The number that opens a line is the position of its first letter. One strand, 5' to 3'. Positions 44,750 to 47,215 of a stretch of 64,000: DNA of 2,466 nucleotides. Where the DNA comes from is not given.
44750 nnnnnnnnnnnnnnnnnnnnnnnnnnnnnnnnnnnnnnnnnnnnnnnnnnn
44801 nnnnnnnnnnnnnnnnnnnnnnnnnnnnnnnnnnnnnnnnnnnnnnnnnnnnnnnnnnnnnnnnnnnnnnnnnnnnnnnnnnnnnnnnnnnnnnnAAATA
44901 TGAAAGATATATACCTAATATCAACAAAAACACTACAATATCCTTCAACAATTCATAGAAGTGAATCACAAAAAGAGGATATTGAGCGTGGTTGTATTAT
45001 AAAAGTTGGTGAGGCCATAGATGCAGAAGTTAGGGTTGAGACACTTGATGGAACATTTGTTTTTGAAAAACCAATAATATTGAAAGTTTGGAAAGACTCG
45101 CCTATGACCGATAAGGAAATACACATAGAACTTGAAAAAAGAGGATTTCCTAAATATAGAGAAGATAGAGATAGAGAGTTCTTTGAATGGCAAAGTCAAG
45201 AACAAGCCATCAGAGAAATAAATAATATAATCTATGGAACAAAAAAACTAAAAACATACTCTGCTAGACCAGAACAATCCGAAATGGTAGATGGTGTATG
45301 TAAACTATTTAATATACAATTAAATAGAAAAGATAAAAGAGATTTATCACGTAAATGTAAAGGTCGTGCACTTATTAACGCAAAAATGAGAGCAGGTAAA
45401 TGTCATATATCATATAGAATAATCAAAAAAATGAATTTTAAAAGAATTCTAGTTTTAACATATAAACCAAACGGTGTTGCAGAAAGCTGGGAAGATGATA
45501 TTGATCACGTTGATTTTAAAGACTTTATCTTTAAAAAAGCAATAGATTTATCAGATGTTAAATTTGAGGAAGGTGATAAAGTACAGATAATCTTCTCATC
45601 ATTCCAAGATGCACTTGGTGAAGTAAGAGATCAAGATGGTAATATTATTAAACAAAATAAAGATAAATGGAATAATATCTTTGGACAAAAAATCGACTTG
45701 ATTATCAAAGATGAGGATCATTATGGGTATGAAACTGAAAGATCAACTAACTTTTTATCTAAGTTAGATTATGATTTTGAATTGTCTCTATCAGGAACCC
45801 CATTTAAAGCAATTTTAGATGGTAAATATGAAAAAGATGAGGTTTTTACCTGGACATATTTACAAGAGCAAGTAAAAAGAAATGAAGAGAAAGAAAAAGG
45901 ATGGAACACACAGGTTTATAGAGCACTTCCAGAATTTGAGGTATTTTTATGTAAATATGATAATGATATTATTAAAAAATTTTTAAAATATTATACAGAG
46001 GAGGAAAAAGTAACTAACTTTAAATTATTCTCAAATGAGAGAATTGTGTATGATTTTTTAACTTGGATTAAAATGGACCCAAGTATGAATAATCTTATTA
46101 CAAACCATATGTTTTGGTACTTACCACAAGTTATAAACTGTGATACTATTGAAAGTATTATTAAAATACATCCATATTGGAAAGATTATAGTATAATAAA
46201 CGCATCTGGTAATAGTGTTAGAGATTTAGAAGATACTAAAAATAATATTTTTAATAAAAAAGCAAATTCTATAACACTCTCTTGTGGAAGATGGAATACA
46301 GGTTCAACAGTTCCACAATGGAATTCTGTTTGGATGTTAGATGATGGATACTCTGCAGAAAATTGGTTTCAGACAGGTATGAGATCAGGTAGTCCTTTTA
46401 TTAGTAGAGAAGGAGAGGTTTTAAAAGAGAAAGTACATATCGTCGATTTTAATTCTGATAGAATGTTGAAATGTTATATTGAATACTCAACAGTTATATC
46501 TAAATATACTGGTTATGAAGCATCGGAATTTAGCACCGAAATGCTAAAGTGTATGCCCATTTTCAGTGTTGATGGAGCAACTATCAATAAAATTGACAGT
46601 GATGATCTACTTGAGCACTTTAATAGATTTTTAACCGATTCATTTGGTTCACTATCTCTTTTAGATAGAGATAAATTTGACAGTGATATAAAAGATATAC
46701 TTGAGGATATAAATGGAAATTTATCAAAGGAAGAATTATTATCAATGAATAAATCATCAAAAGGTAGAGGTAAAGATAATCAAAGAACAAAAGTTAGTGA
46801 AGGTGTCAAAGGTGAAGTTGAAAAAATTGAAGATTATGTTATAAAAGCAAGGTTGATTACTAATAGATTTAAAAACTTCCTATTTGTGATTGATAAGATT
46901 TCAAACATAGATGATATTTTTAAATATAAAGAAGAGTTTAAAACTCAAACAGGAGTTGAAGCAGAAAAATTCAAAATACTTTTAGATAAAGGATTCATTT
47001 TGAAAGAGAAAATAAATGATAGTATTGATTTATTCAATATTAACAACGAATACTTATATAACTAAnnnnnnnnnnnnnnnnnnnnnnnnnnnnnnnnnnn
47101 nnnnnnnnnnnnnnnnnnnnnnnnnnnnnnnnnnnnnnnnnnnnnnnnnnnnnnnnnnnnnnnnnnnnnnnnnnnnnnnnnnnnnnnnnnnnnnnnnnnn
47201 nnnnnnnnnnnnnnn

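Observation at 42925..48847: Divergently arranged methyltransferase-helicase-methyltransferase cluster with a truncated third MTase copy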

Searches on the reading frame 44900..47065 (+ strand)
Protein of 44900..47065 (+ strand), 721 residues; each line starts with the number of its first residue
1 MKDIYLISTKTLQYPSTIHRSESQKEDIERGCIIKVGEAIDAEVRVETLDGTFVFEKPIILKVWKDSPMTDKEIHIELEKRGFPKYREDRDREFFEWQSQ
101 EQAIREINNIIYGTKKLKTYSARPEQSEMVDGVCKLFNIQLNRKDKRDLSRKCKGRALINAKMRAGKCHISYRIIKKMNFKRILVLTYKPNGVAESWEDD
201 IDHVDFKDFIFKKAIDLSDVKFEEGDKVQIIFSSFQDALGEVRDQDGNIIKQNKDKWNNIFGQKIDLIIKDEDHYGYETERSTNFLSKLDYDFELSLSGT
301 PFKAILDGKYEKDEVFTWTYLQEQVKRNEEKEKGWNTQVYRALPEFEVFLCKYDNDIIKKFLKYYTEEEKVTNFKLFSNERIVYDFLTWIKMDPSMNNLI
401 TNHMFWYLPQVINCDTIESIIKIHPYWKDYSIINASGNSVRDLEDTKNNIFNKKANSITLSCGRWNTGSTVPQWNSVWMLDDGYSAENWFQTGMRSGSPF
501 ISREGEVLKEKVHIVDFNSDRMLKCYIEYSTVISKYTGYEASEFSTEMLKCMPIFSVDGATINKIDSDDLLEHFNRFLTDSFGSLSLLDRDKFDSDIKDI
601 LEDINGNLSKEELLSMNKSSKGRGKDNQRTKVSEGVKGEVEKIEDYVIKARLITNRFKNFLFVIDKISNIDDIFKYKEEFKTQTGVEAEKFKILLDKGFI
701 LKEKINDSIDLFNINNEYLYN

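Call 3: search_protein_families(library=pfam, proteins=[window:44900-47065:+], max_evalue=0.1)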
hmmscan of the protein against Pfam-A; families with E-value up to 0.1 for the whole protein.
window:44900-47065:+ (721 aa): 1 family
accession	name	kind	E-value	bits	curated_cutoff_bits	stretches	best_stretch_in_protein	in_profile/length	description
PF04851.21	ResIII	-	4.1e-08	33.8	22.5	1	121-302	3-163/164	Type III restriction enzyme, res subunit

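Call 4: search_protein_families(library=phrogs, proteins=[window:44900-47065:+], max_evalue=0.01)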
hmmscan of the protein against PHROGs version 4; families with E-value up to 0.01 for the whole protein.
window:44900-47065:+ (721 aa): 0 families

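Call 9: search_dna_similar(query=window:44900-47065:+, collection=phages, mode=protein, max_rows=25, max_evalue=0.001)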
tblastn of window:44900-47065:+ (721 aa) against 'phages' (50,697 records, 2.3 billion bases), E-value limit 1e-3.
Records with a match: 11; places in all: 11; records where one place covers at least 80% of the query: 2.
Best place of each record, by identity: <60% 11.
By first word of the organism name: Synechococcus 6; Bacteriophage 2; Prevotella 2; phage 1.
By host as written in the record: - 5; Synechococcus sp. MW02 4; Prevotella sp. 2.
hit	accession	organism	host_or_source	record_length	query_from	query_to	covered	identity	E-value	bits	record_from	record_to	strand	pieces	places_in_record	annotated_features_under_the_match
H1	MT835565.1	Bacteriophage sp.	human fecal samples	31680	70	709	89%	27.0%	6e-52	201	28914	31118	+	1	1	record has no annotation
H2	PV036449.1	phage NatCom_35866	human feces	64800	70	709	89%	26.7%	6e-48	189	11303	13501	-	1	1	hypothetical protein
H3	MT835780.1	Bacteriophage sp.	human fecal samples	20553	71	558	68%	26.3%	2e-32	140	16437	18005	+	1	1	record has no annotation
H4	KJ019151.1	Synechococcus phage ACG-2014f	-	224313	59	498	61%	23.9%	7e-8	62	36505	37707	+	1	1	hypothetical protein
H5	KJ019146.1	Synechococcus phage ACG-2014f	-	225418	59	498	61%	23.9%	7e-8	62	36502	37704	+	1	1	hypothetical protein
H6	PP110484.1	Synechococcus phage MA01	Synechococcus sp. MW02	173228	158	523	51%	25.4%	9e-7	59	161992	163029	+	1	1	type II restriction-modification system restriction subunit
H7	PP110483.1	Synechococcus phage MA10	Synechococcus sp. MW02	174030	158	523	51%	25.4%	9e-7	59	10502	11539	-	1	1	type II restriction-modification system restriction subunit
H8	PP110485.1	Synechococcus phage ME01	Synechococcus sp. MW02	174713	158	523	51%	25.4%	9e-7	59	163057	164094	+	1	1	type II restriction-modification system restriction subunit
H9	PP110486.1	Synechococcus phage MC09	Synechococcus sp. MW02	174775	158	523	51%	25.4%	9e-7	59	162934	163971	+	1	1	Eco57I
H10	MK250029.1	Prevotella phage Lak-C1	Prevotella sp.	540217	149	310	22%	27.7%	5e-7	59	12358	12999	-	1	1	record has no annotation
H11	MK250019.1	Prevotella phage Lak-A2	Prevotella sp.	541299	149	310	22%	27.7%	6e-7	59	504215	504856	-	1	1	record has no annotation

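Call 13: get_annotated_region(hit=H2, flank=6000)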
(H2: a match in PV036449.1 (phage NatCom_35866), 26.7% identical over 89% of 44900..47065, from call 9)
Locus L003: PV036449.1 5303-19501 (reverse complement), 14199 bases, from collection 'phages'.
description: Phage NatCom_35866, complete genome.
organism: phage NatCom_35866 (NCBI taxid 3403549)
taxonomy: Viruses; Duplodnaviria; Heunggongvirae; Uroviricota; Caudoviricetes; Ca. Heliusvirales
host: -; source: human feces; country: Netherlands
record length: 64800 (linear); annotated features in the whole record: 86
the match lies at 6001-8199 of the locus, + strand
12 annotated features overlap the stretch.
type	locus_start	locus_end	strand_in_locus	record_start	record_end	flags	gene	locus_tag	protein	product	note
CDS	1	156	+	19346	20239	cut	-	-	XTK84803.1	hypothetical protein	-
CDS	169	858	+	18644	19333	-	-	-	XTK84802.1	hypothetical protein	-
CDS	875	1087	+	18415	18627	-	-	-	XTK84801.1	excisionase and transcriptional regulator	-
CDS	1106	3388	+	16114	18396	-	-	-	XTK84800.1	hypothetical protein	-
CDS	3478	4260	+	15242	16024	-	-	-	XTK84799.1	hypothetical protein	-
CDS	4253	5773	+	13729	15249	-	-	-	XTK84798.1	DNA methyltransferase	-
CDS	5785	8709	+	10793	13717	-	-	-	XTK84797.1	hypothetical protein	-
CDS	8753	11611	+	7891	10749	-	-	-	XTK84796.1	hypothetical protein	-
CDS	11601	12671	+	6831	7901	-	-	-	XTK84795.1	hypothetical protein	-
CDS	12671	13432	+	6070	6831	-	-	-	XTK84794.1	hypothetical protein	-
CDS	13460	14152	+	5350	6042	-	-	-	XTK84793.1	hypothetical protein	-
CDS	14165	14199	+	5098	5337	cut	-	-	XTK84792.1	hypothetical protein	-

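Call 37: find_homologous_proteins(query=window:44900-47065:+, max_evalue=0.001)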
Query window:44900-47065:+ (721 aa): 72 proteins with E <= 0.001 among 8000 candidates.
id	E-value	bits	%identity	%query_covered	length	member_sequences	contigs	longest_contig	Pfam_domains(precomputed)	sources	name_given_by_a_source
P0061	0.0e+0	1584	96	100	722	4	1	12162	PF04851.22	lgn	-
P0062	0.0e+0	1344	80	100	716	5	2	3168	PF04851.22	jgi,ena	jgi:hypothetical protein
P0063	0.0e+0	1326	79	100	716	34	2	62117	PF04851.22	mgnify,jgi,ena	mgnify:CR=1 FL=1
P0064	0.0e+0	1320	79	100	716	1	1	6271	PF04851.22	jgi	jgi:hypothetical protein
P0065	0.0e+0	1307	77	100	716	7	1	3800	PF04851.22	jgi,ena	-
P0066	0.0e+0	1305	78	100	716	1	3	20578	PF04851.22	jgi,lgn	jgi:hypothetical protein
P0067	0.0e+0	1303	78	100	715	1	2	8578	PF04851.22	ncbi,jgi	jgi:hypothetical protein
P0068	0.0e+0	1303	78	100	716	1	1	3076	PF04851.22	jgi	jgi:hypothetical protein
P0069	0.0e+0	1300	78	100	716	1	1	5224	PF04851.22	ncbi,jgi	jgi:hypothetical protein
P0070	0.0e+0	1297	77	100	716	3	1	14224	PF04851.22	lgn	-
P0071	0.0e+0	1296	77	100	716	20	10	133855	PF04851.22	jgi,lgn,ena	-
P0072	0.0e+0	1292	77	100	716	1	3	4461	PF04851.22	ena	-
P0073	0.0e+0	1271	75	100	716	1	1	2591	PF04851.22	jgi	-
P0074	0.0e+0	1266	75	100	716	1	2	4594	PF04851.22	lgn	-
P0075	0.0e+0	1264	75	100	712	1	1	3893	PF04851.22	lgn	-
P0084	0.0e+0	1190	72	99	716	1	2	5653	PF10544.16,PF04851.22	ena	-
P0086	0.0e+0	1165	71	100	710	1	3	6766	PF10544.16,PF04851.22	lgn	-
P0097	3.1e-175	603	43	97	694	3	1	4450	PF10544.16,PF13455.13,PF04851.22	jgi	jgi:hypothetical protein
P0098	4.2e-172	592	42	97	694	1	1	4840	PF10544.16,PF04851.22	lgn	-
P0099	9.9e-115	403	36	99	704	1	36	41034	PF10544.16,PF04851.22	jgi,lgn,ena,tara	jgi:hypothetical protein|tara:strand:+ start:2566 stop:4680 length:2115 start_codon:yes stop_codon:y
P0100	2.9e-80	289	32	98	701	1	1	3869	PF10544.16,PF04851.22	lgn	-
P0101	5.3e-53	199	27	89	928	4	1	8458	PF18755.7,PF10544.16,PF13455.13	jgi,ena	jgi:hypothetical protein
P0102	3.2e-51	193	27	95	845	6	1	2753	PF10544.16,PF04851.22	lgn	-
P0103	9.5e-50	188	29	79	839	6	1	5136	PF10544.16,PF13455.13,PF04851.22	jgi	jgi:hypothetical protein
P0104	8.7e-49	185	28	89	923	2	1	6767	PF18755.7,PF10544.16,PF13455.13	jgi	jgi:hypothetical protein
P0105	4.8e-48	182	27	89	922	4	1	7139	PF18755.7,PF10544.16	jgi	jgi:hypothetical protein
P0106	5.2e-48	182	26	89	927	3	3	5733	PF18755.7,PF10544.16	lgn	-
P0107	5.9e-48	182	28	77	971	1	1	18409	PF10544.16,PF13455.13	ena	-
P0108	1.3e-47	181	28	77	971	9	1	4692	PF10544.16,PF13455.13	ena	-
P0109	2.1e-47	180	28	89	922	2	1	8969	PF18755.7,PF10544.16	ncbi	-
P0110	4.6e-47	179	28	89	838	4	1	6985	PF10544.16,PF13455.13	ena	-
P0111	4.1e-44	169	29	70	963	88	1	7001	PF13455.13,PF04851.22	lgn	-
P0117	2.3e-43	167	27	89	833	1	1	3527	PF10544.16,PF13455.13,PF04851.22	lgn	-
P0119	1.7e-42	164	27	89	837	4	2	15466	PF10544.16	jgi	jgi:hypothetical protein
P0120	3.8e-42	163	27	70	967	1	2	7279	PF10544.16,PF13455.13,PF04851.22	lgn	-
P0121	6.0e-42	162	28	76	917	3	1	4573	PF18755.7,PF10544.16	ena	-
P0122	1.4e-41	161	27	98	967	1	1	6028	PF10544.16,PF13455.13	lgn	-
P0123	9.4e-41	158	27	72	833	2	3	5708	PF10544.16,PF13455.13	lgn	-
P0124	5.9e-39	152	25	89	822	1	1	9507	PF10544.16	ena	-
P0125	2.2e-38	150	28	70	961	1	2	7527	PF10544.16,PF13455.13,PF04851.22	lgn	-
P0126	5.3e-38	149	28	70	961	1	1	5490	PF10544.16,PF13455.13,PF04851.22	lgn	-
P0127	5.8e-38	149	28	70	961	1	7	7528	PF10544.16,PF13455.13,PF04851.22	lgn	-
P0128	1.5e-37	148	26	82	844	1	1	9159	PF10544.16,PF13455.13,PF04851.22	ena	-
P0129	6.6e-31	126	28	64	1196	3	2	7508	PF00270.36,PF07669.18,PF04851.22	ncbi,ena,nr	ncbi:MAG: Eco57I restriction-modification methylase domain-containing protein [Anaeroplasmataceae ba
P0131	2.8e-23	101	26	65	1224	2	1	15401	PF07669.18,PF04851.22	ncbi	-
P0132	3.0e-21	94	29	39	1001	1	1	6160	PF07669.18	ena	-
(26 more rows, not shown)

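Call 40: search_protein_families(library=pfam, alignment_id=A2, max_evalue=0.001)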
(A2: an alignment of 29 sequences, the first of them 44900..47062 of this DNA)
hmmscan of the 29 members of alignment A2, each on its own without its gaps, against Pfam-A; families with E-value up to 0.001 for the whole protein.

A. member 1, window:44900-47062:+ (721 aa): 1 family
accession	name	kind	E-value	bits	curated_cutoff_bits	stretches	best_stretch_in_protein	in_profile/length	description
PF04851.21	ResIII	-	4.1e-08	33.8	22.5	1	121-302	3-163/164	Type III restriction enzyme, res subunit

B. families by the number of members that match (of 29 scanned): 8 families
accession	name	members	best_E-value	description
PF04851.21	ResIII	25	9.8e-15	Type III restriction enzyme, res subunit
PF10544.15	T5orf172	13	3.6e-12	T5orf172 domain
PF13455.12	MUG113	12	1.7e-08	Meiotically up-regulated gene 113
PF07669.17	Eco57I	2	5.9e-28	Eco57I restriction-modification methylase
PF18755.6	RAMA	1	1.1e-05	Restriction Enzyme Adenine Methylase Associated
PF00270.35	DEAD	1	2.2e-05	DEAD/DEAH box helicase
PF07200.18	Mod_r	1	0.00028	Modifier of rudimentary (Mod(r)) protein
PF00176.29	SNF2-rel_dom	1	0.00091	SNF2-related domain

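Call 51: predict_structure(alignment_id=A2)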
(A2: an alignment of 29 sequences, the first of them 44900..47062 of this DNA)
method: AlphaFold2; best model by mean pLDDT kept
length: 721 residues; sequences in the alignment: 29
mean_pLDDT: 78.1   pTM: 0.66
mean pLDDT of the five models: 78.1, 78.1, 78.0, 77.0, 75.6
residues with pLDDT >= 90: 151; 70-90: 399; 50-70: 127; < 50: 44
segments of 3 or more residues with pLDDT < 50: 146-153, 609-640
pLDDT, mean of each block of 10 residues (from residue 1): 86 79 75 88 80 73 89 91 73 80 88 77 88 91 53 74 85 91 84 62 74 87 89 81 60 75 91 69 83 89 72 88 91 80 92 87 72 86 94 90 91 92 92 76 65 75 69 90 82 87 78 89 82 80 84 84 77 55 70 82 63 31 30 37 72 80 74 83 84 86 74 59 36
secondary structure, 60 per line:
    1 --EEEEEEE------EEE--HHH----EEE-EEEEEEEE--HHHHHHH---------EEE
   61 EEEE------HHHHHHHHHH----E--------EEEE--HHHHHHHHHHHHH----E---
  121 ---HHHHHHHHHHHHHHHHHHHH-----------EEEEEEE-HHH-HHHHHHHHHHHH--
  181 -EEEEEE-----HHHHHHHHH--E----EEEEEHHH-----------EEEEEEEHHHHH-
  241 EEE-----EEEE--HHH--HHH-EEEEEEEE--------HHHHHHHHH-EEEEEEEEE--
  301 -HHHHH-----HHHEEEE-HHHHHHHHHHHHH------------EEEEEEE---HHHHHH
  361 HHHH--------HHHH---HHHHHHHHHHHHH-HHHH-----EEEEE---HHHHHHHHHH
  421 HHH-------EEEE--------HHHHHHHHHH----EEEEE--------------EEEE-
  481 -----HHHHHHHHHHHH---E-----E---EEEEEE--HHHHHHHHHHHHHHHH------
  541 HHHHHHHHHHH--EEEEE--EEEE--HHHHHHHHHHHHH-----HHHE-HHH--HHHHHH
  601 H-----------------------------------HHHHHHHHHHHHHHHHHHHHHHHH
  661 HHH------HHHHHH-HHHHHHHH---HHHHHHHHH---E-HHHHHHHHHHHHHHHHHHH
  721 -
elements in order (helices of 4 or more, strands of 3 or more residues): E3-9 E16-18 E28-30 E32-39 H42-48 E58-64 H71-80 E94-97 H100-112 H124-143 E155-161 H167-178 E182-187 H193-201 E209-213 E228-234 H235-239 E241-243 E249-252 E264-271 H280-288 E290-298 H302-306 E315-318 H320-332 E345-351 H355-364 H373-376 H380-392 H394-397 E403-407 H411-423 E431-434 H443-452 E457-461 E476-479 H486-497 E511-516 H519-534 H541-551 E554-558 E561-564 H567-579 H595-601 H637-663 H670-675 H677-684 H688-696 H702-720

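Call 53: search_solved_structures(query=A2, max_evalue=0.01)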
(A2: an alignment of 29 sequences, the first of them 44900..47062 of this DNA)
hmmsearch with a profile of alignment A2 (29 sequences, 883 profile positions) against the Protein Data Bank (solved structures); distinct sequences matched with E-value up to 0.01: 0.

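Call 54: search_protein_families(library=ncbifam, proteins=[window:44900-47065:+], max_evalue=0.01)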
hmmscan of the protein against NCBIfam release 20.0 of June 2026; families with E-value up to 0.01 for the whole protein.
window:44900-47065:+ (721 aa): 0 families

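Call 55: search_protein_families(library=padloc, proteins=[window:44900-47065:+], max_evalue=0.01)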
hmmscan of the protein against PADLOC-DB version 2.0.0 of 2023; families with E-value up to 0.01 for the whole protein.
window:44900-47065:+ (721 aa): 1 family
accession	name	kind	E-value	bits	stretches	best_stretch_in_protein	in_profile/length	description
PDLC03626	REase_MTase_IIG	-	1.9e-15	53.7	2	374-576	447-679/1359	Type IIG restriction enzyme-methyltransferase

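Call 57: fold_search(model_id=the predicted structure, library=pdb)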
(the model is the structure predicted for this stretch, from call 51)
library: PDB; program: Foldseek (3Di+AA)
matches with E <= 10: 1353; with E <= 0.001: 612
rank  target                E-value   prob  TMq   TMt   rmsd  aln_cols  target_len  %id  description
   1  4xqk_B                2.9e-12  1.00  0.39  0.21  18.0       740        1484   12  ATP-dependent Type ISP restriction-modification enzyme LlaBIII bound to DNA (released 2015-09-16)
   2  6ro4_A                5.6e-12  1.00  0.38  0.47  20.1       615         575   12  Structure of the core TFIIH-XPA-DNA complex (released 2019-07-03)
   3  7o4l_7                9.7e-12  1.00  0.37  0.43  19.2       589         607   11  Yeast TFIIH in the expanded state within the pre-initiation complex (released 2021-06-16)
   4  7o4i_7                4.5e-11  1.00  0.39  0.45  20.1       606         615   10  Yeast RNA polymerase II transcription pre-initiation complex with initial transcription bubble (released 2021-06-16)
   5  7o4k_7                7.7e-11  1.00  0.37  0.43  18.9       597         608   11  Yeast TFIIH in the contracted state within the pre-initiation complex (released 2021-06-16)
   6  9a88_A                8.6e-11  1.00  0.39  0.43  21.1       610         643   14  Structure of the pre-incision complex in nucleotide excision repair   (released 2024-10-09)
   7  4xqk_A                1.0e-10  1.00  0.39  0.21  17.7       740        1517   13  ATP-dependent Type ISP restriction-modification enzyme LlaBIII bound to DNA (released 2015-09-16)
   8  9t4v_K                1.3e-10  1.00  0.20  0.17  24.0       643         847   14  Activation intermediate of ALC1/CHD1L bound to a PARylated nucleosome (released 2025-11-19)
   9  9e1u_W                1.4e-10  1.00  0.38  0.59   6.5       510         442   10  Snf2h bound nucleosome complex - ClassC1 (released 2025-01-22)
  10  9pd3_A                1.6e-10  1.00  0.35  0.40  20.2       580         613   12  NER dual incision complex - DuIS (released 2026-02-18)
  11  7clg_B                1.7e-10  1.00  0.34  0.31  18.0       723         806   14  Crystal structure of the ATP-dependent restriction endonuclease SauUSI (released 2021-01-20)
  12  1z63_A                2.4e-10  1.00  0.23  0.34  21.4       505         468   14  Sulfolobus solfataricus SWI2/SNF2 ATPase core in complex with dsDNA (released 2005-05-17)
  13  8qy7                  2.6e-10  1.00  0.37  0.30  24.2       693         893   12  Zorya anti-bacteriophage defense system ZorD apo form (released 2024-11-06)
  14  9jao_C                2.7e-10  1.00  0.34  0.38  12.3       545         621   10  The structure of SMARCAD1 bound to the hexasome in the presence of ADP-BeFx (released 2025-04-30)
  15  9jnu_K                4.0e-10  1.00  0.38  0.50   8.3       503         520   12  Structure of isw1-nucleosome complex in ADP state (released 2025-04-09)
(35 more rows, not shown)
